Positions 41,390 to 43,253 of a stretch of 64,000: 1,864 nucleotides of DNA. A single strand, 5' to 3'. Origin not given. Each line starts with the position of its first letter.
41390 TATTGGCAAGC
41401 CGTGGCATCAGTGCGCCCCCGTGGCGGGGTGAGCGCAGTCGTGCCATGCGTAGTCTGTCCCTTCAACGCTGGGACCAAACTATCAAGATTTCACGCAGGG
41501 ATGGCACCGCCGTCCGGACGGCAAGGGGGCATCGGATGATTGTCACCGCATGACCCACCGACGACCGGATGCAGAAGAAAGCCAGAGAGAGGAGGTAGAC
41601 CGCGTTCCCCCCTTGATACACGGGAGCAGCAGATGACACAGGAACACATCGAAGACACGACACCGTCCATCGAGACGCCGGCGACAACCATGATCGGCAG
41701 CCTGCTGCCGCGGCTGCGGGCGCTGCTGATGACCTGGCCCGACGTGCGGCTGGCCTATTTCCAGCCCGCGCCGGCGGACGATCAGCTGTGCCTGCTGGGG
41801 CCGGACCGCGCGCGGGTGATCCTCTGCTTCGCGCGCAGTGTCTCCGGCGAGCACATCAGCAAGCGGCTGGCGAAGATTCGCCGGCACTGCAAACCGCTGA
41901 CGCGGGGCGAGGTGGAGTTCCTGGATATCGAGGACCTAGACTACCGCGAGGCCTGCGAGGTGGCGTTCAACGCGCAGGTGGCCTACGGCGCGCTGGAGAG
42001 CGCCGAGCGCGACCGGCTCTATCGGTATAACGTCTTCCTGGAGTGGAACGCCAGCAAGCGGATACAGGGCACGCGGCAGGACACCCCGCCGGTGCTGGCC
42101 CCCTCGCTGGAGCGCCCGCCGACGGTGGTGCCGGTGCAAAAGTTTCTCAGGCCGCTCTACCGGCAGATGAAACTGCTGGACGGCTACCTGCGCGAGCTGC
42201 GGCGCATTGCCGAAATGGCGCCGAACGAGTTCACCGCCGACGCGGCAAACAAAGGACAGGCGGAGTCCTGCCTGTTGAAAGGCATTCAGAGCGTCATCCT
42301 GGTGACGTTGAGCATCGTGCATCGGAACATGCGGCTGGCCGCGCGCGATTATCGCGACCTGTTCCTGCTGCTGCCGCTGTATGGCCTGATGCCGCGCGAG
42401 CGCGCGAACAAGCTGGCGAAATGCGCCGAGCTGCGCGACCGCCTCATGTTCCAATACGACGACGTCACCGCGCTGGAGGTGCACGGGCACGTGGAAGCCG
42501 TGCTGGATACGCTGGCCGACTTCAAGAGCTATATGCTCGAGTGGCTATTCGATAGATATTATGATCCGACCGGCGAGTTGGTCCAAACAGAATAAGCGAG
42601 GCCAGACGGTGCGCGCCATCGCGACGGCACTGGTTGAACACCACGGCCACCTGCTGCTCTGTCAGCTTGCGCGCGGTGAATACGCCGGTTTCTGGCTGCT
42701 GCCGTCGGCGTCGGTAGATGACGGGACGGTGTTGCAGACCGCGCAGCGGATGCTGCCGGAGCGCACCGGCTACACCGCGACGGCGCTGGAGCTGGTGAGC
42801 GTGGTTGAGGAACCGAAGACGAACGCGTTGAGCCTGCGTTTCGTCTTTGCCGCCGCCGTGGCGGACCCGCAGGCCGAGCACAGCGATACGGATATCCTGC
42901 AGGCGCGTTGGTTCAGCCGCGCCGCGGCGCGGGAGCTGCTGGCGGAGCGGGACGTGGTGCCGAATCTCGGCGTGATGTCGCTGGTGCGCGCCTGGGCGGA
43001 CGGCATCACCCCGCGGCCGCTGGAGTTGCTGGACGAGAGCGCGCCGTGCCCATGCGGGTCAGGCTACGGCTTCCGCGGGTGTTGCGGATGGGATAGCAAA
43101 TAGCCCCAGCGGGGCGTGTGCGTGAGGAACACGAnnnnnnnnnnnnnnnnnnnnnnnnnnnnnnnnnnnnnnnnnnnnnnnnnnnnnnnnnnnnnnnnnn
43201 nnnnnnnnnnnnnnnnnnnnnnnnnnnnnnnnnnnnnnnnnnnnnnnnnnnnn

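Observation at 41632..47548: carB is split into two genes, with an MNT/HEPN toxin-antitoxin module, a Dabb gene and a MITE inserted between the halves; a second HEPN-like gene and a NUDIX gene sit between carA and carB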

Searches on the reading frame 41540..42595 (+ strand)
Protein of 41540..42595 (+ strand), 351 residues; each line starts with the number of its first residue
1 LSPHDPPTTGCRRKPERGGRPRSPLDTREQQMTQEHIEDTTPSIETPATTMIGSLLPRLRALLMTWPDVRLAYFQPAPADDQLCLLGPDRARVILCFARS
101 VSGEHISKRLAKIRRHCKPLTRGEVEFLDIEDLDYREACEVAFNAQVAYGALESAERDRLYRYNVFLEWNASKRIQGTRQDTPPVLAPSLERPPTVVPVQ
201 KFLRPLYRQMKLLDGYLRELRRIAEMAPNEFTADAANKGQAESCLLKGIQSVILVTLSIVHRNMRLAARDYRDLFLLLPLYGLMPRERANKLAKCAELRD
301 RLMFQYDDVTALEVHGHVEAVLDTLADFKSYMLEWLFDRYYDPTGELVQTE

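Call 3: search_protein_families(library=pfam, proteins=[window:41540-42595:+], max_evalue=0.01)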
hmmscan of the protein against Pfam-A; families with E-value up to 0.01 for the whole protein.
window:41540-42595:+ (351 aa): 1 family
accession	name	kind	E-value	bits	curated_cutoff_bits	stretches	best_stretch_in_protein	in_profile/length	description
PF01934.22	HepT-like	-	8e-09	35.7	23.5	1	215-330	3-118/120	Ribonuclease HepT-like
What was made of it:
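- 41633..42595 (+): Single-chain MNT-like + HepT-like protein (320 aa), clade-specific. The HepT Rx4H motif reads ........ (His to Phe). The NTase GS/DxD motifs read QP/D-x-A. Pfam HepT-like E=8e-9 (call 3).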

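Call 4: search_protein_families(library=ncbifam, proteins=[window:41540-42595:+], max_evalue=0.01)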
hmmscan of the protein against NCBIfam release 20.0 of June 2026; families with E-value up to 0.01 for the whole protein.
window:41540-42595:+ (351 aa): 1 family
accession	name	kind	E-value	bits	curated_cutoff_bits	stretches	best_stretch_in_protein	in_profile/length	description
NF047751.1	HepT_toxin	equivalog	3.8e-11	42.9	60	1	211-328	3-120/120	type VII toxin-antitoxin system HepT family RNase toxin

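Call 49: search_solved_structures(query=A3, max_evalue=1, show_alignments=3)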
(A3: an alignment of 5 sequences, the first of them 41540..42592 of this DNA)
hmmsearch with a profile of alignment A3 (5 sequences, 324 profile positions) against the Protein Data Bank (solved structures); distinct sequences matched with E-value up to 1: 3.
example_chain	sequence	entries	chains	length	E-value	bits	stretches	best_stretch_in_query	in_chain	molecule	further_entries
7ae9_A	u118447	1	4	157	5.2e-05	25.9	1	181-292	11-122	HEPN toxin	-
7ae2_A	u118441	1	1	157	0.00056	22.5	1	181-292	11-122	HEPN toxin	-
7ae6_A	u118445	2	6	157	0.00068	22.2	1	181-292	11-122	HEPN toxin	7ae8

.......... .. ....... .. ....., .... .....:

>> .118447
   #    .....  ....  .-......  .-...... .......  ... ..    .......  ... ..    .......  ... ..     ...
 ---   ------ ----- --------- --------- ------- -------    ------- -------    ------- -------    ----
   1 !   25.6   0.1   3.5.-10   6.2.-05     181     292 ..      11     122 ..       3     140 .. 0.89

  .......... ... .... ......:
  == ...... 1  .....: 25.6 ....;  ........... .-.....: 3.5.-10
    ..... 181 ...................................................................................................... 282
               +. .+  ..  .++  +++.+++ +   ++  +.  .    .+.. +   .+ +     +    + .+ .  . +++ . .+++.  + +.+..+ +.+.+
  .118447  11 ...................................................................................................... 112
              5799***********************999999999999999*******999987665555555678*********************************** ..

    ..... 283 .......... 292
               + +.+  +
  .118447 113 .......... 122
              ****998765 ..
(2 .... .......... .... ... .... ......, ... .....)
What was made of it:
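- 41633..42595 (+): Alignment to 7AE9 (call 49).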

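Call 50: find_homologous_proteins(query=window:41633-42592:+, max_evalue=0.001)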
Query window:41633-42592:+ (320 aa): 47 proteins with E <= 0.001 among 4715 candidates.
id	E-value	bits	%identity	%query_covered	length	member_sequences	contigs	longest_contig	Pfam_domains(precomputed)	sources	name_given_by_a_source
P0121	2.5e-198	676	93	100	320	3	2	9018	PF01934.23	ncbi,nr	ncbi:MAG: hypothetical protein BWY76_00234 [bacterium ADurb.Bin429]|nr:MAG: hypothetical protein BWY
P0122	1.3e-180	618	85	100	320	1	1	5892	PF01934.23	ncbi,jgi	jgi:uncharacterized protein YutE (UPF0331/DUF86 family)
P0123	6.3e-171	586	81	100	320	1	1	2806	PF01934.23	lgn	-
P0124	1.0e-168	579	81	100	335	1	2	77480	PF01934.23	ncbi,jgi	jgi:uncharacterized protein YutE (UPF0331/DUF86 family)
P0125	6.1e-147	507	69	100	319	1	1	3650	PF01934.23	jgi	jgi:uncharacterized protein YutE (UPF0331/DUF86 family)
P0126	7.9e-123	428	61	95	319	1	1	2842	PF01934.23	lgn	-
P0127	3.9e-122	426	57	100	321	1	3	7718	PF01934.23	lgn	-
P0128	1.4e-121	424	61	93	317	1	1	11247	PF01934.23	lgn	-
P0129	4.3e-121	422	58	99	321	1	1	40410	PF01934.23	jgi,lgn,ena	-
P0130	8.1e-121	421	58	100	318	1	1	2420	PF01934.23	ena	-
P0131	9.0e-121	421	62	93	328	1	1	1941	PF01934.23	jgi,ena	-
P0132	1.0e-120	421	58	93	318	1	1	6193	PF01934.23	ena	-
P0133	1.3e-120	421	61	94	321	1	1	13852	PF01934.23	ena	-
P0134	6.5e-120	418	61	94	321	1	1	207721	PF01934.23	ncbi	ncbi:MAG: HepT-like ribonuclease domain-containing protein [Armatimonadota bacterium]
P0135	6.9e-120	418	58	100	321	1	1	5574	PF01934.23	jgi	jgi:uncharacterized protein YutE (UPF0331/DUF86 family)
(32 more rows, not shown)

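Call 61: predict_structure(alignment_id=A4)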
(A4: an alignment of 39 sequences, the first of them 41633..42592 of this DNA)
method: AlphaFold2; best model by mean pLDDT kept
length: 320 residues; sequences in the alignment: 39
mean_pLDDT: 86.7   pTM: 0.83
mean pLDDT of the five models: 86.7, 85.5, 84.8, 84.3, 78.8
residues with pLDDT >= 90: 213; 70-90: 62; 50-70: 26; < 50: 19
segments of 3 or more residues with pLDDT < 50: 1-18
pLDDT, mean of each block of 10 residues (from residue 1): 32 41 84 93 82 69 94 94 90 91 94 91 90 96 94 77 70 92 97 95 95 97 91 83 95 96 97 93 96 98 92 78
secondary structure, 60 per line:
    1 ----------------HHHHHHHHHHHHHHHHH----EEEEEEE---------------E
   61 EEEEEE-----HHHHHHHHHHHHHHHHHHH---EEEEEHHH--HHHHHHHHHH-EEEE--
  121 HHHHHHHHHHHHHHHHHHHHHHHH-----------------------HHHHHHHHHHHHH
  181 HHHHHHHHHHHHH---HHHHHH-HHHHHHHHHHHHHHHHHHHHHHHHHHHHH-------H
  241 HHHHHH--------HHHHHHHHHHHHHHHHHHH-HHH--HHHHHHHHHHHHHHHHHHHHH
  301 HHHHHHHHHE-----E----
elements in order: H17-33 E38-44 E60-66 H72-90 E94-98 H104-113 E115-118 H121-144 H168-193 H197-202 H204-232 H240-246 H255-273 H280-309
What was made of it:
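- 41633..42595 (+): AF2 model pLDDT 86.7 (call 61).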

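Call 63: fold_search(model_id=the predicted structure, library=pdb)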
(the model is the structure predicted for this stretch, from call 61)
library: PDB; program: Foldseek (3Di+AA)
matches with E <= 10: 895; with E <= 0.001: 11
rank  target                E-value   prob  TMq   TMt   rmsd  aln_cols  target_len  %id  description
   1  7ae8_B                1.6e-05  1.00  0.39  0.81   1.7       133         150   18  Crystal structure of HEPN(R102A) toxin (released 2020-12-30)
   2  7ae8_D                1.7e-05  1.00  0.40  0.82   1.7       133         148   18  Crystal structure of HEPN(R102A) toxin (released 2020-12-30)
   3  7ae8_A                2.0e-05  1.00  0.40  0.82   1.7       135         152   18  Crystal structure of HEPN(R102A) toxin (released 2020-12-30)
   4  7ae8_C                3.5e-05  1.00  0.40  0.86   1.7       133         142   18  Crystal structure of HEPN(R102A) toxin (released 2020-12-30)
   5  7ae6_A                4.5e-05  1.00  0.41  0.84   2.0       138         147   17  Crystal structure of di-AMPylated HEPN(R102A) toxin (released 2020-12-30)
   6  7ae6_B                4.8e-05  1.00  0.39  0.84   1.8       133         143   18  Crystal structure of di-AMPylated HEPN(R102A) toxin (released 2020-12-30)
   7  7ae2_A                5.0e-05  1.00  0.40  0.86   1.8       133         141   18  Crystal structure of HEPN(H107A-Y109F) toxin in complex with MNT antitoxin (released 2020-12-30)
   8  7ae9_C                6.4e-05  1.00  0.40  0.85   1.7       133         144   19  Crystal structure of mono-AMPylated HEPN(R46E) toxin in complex with MNT antitoxin (released 2020-12-30)
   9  7ae9_D                9.1e-05  1.00  0.40  0.86   1.7       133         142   19  Crystal structure of mono-AMPylated HEPN(R46E) toxin in complex with MNT antitoxin (released 2020-12-30)
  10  7ae9_B                2.9e-04  1.00  0.39  0.86   2.5       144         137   17  Crystal structure of mono-AMPylated HEPN(R46E) toxin in complex with MNT antitoxin (released 2020-12-30)
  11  7ae9_A                3.4e-04  1.00  0.38  0.84   1.8       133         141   17  Crystal structure of mono-AMPylated HEPN(R46E) toxin in complex with MNT antitoxin (released 2020-12-30)
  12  6m6v_A                2.4e-03  1.00  0.29  0.69   3.0       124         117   10  Crystal structure the toxin-antitoxin MntA-HepT (released 2020-09-30)
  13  6m6u_G                2.8e-03  1.00  0.36  0.84   2.2       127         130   16  Crystal structure the toxin-antitoxin MntA-HpeT mutant-D39ED41E (released 2020-09-30)
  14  6m6u_A                2.9e-03  1.00  0.29  0.66   3.8       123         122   10  Crystal structure the toxin-antitoxin MntA-HpeT mutant-D39ED41E (released 2020-09-30)
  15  7bxo_A                2.9e-03  1.00  0.29  0.65   4.5       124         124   11  Crystal structure of the toxin-antitoxin with AMP-PNP (released 2020-09-30)
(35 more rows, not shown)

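Call 95: search_protein_representatives(alignment_id=A4)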
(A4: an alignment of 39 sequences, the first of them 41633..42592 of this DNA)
Query: 39 sequences, 320 profile positions. Proteins with E-value up to 0.001 (for the whole library): 225; up to 1e-10: 10; up to 1e-30: 6. The best 150 are listed.
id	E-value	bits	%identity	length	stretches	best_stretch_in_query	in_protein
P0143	1.5e-167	573.0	-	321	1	1-320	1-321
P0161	2.4e-123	427.7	-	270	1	53-320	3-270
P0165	2.4e-93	329.1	-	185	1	91-273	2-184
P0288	1.2e-52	195.4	-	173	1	6-149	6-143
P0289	1.1e-49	185.7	-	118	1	25-143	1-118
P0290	1.1e-41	159.4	-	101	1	64-159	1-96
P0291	4.0e-29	118.1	-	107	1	186-255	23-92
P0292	1.6e-19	86.6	-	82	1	63-124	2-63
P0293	5.5e-19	84.8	-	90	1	179-242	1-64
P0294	5.4e-13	65.1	-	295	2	174-305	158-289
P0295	5.7e-10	55.2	-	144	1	175-298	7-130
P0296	1.6e-09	53.7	-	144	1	177-304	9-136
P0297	3.1e-09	52.8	-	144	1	178-312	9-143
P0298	5.1e-09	52.1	-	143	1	174-299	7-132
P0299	5.8e-09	51.9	-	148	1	179-297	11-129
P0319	3.4e-07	46.1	-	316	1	175-305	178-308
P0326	6.1e-07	45.2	-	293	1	179-305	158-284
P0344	1.4e-06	44.1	-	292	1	175-305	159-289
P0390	2.2e-05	40.1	-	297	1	143-305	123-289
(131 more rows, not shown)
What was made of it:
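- The MNT-HepT family occurs as essentially one 50%-identity cluster among 1.84 billion representatives (call 95).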

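Call 96: search_protein_families(library=pfam, proteins=[P0294, P0319, P0326, P0390, P0344], max_evalue=0.001)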
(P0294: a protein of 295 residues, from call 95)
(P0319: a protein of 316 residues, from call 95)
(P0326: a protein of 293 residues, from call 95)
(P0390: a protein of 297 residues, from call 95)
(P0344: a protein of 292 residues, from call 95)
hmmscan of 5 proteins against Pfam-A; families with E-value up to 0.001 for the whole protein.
P0294 (295 aa): 3 families
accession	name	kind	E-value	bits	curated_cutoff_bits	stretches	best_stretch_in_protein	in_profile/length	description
PF01934.22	HepT-like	-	2.7e-25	88.9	23.5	1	166-281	1-116/120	Ribonuclease HepT-like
PF18765.7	Polbeta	-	8.2e-20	71.2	26.9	1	15-110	3-92/93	Polymerase beta, Nucleotidyltransferase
PF01909.29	NTP_transf_2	-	3.6e-11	43.7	21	1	14-100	3-88/93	Nucleotidyltransferase domain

P0319 (316 aa): 3 families
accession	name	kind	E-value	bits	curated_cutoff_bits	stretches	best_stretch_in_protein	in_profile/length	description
PF01934.22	HepT-like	-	9.8e-19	67.7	23.5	1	185-304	1-120/120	Ribonuclease HepT-like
PF18765.7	Polbeta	-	3.2e-12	46.9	26.9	1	35-122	5-89/93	Polymerase beta, Nucleotidyltransferase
PF01909.29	NTP_transf_2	-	7.7e-08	33.1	21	1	38-78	9-47/93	Nucleotidyltransferase domain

P0326 (293 aa): 3 families
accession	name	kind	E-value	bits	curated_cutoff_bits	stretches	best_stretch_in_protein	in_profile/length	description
PF01934.22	HepT-like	-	3.7e-35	120.7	23.5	1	162-280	2-120/120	Ribonuclease HepT-like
PF18765.7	Polbeta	-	8.8e-15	55.1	26.9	1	16-109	3-92/93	Polymerase beta, Nucleotidyltransferase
PF01909.29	NTP_transf_2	-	3.3e-07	31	21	1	23-84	12-72/93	Nucleotidyltransferase domain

P0390 (297 aa): 3 families
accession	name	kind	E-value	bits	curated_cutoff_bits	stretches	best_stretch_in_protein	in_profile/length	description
PF01934.22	HepT-like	-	2.2e-30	105.3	23.5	1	162-284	1-119/120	Ribonuclease HepT-like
PF18765.7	Polbeta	-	4.4e-14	52.8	26.9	1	28-112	10-90/93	Polymerase beta, Nucleotidyltransferase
PF01909.29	NTP_transf_2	-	8.7e-07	29.7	21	1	31-73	14-47/93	Nucleotidyltransferase domain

P0344 (292 aa): 3 families
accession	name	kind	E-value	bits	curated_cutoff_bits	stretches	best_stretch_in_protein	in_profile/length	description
PF01934.22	HepT-like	-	1.6e-30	105.7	23.5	1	168-283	3-118/120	Ribonuclease HepT-like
PF18765.7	Polbeta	-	2.7e-14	53.5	26.9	1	26-115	6-92/93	Polymerase beta, Nucleotidyltransferase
PF01909.29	NTP_transf_2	-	1.8e-06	28.7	21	1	28-87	13-69/93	Nucleotidyltransferase domain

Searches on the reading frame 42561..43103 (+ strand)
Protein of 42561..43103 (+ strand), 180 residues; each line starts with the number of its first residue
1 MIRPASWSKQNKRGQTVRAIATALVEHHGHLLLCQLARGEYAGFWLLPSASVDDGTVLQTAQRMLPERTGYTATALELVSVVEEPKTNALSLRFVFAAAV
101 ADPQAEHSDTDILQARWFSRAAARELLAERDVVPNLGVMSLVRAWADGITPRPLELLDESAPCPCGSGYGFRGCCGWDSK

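Call 3: search_protein_families(library=pfam, proteins=[window:42561-43103:+], max_evalue=0.01)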
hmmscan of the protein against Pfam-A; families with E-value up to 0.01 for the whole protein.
window:42561-43103:+ (180 aa): 1 family
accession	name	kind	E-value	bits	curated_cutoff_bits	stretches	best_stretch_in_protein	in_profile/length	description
PF00293.34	NUDIX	-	8.6e-08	32.7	21.1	1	18-126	4-122/134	NUDIX domain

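Call 4: search_protein_families(library=ncbifam, proteins=[window:42561-43103:+], max_evalue=0.01)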
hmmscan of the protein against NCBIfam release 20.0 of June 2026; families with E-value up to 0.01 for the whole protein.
window:42561-43103:+ (180 aa): 2 families
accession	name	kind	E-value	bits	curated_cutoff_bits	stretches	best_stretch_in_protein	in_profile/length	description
NF041652.1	Nud_hyd_Dein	equivalog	4.7e-05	23.7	200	1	17-130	13-134/152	Nudix hydrolase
NF012016.0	PRK15472.1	equivalog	0.0061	16.3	95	1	18-63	4-51/141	nucleoside triphosphatase NudI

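Call 60: search_protein_families(library=pfam, proteins=[window:42609-43103:+], max_evalue=0.01)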
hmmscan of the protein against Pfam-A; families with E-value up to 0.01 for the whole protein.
window:42609-43103:+ (164 aa): 1 family
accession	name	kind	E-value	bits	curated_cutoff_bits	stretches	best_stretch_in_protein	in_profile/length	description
PF00293.34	NUDIX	-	1e-07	32.5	21.1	1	3-110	5-122/134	NUDIX domain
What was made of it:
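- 42609..43103 (+): NUDIX-fold protein with a C-terminal SEC-C-type CPCGSG..GCCGWD motif. The Nudix box is degenerate (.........). Pfam NUDIX E=1e-7 (call 60).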
